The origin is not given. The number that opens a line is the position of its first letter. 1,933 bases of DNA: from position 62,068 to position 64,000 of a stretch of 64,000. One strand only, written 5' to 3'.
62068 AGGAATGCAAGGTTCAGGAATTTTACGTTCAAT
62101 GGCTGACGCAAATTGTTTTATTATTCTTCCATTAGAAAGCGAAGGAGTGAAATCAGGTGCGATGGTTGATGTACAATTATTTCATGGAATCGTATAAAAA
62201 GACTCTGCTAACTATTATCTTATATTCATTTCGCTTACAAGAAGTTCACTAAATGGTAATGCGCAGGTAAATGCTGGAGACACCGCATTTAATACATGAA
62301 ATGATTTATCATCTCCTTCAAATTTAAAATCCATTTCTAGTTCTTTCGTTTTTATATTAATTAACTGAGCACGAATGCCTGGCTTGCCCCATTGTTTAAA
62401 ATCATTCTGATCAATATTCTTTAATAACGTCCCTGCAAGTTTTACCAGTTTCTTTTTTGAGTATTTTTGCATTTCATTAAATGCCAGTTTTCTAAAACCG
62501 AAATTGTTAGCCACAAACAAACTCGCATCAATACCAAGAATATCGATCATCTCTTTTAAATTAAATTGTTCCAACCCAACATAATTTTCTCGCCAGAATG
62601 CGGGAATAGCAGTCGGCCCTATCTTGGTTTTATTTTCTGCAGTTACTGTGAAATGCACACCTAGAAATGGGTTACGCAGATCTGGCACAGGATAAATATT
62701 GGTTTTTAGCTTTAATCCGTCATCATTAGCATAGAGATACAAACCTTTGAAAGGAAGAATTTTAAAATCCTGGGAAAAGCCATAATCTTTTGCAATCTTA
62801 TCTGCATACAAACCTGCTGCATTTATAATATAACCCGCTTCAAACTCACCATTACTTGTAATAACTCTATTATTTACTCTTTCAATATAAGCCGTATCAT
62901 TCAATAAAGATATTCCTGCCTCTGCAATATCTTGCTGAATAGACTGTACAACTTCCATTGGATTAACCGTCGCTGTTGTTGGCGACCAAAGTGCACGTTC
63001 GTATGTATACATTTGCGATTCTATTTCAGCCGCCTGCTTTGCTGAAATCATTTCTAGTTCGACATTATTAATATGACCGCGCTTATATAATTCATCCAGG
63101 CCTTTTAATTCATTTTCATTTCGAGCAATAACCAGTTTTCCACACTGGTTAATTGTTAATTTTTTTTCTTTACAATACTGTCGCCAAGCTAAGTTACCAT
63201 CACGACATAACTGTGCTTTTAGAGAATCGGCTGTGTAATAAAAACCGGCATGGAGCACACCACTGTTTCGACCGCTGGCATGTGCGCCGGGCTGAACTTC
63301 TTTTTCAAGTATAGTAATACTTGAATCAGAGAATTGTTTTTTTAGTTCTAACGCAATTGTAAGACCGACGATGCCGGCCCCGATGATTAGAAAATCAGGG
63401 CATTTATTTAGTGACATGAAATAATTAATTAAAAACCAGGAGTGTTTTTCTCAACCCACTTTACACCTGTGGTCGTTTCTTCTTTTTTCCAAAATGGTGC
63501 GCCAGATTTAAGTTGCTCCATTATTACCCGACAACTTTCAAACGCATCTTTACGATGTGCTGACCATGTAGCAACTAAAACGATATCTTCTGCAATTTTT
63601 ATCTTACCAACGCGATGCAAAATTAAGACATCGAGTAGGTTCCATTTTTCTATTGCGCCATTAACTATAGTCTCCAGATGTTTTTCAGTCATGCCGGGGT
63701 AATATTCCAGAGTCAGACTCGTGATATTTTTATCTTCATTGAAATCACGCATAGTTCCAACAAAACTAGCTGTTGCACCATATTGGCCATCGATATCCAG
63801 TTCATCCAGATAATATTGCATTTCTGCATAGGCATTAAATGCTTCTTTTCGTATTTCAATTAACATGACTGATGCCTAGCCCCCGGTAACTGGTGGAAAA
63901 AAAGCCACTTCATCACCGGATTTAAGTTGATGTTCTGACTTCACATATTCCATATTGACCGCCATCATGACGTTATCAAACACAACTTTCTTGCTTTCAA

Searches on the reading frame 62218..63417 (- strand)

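Call 74: search_protein_families(library=pfam, proteins=[window:62218-63417:-], max_evalue=0.0001)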
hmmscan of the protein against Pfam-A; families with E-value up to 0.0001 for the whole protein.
window:62218-63417:- (400 aa): 2 families
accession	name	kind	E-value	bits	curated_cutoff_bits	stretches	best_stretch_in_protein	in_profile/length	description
PF01266.30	DAO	-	6.8e-53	180.9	27.9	1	8-275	1-276/353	FAD dependent oxidoreductase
PF13450.12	NAD_binding_8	-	2.6e-06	28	21.9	1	11-52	1-40/68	NAD(P)-binding Rossmann-like domain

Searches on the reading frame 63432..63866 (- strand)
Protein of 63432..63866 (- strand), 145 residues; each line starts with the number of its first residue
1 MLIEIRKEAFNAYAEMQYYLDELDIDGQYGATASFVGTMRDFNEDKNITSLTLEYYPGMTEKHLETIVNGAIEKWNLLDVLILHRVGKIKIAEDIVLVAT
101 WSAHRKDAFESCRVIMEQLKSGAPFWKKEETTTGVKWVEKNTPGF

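Call 74: search_protein_families(library=pfam, proteins=[window:63432-63866:-], max_evalue=0.0001)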
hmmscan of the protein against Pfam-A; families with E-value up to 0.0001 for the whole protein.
window:63432-63866:- (145 aa): 1 family
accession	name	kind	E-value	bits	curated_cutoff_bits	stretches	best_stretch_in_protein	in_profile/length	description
PF02391.22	MoaE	-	7.8e-34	116.7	23.4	1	23-121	15-113/114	MoaE protein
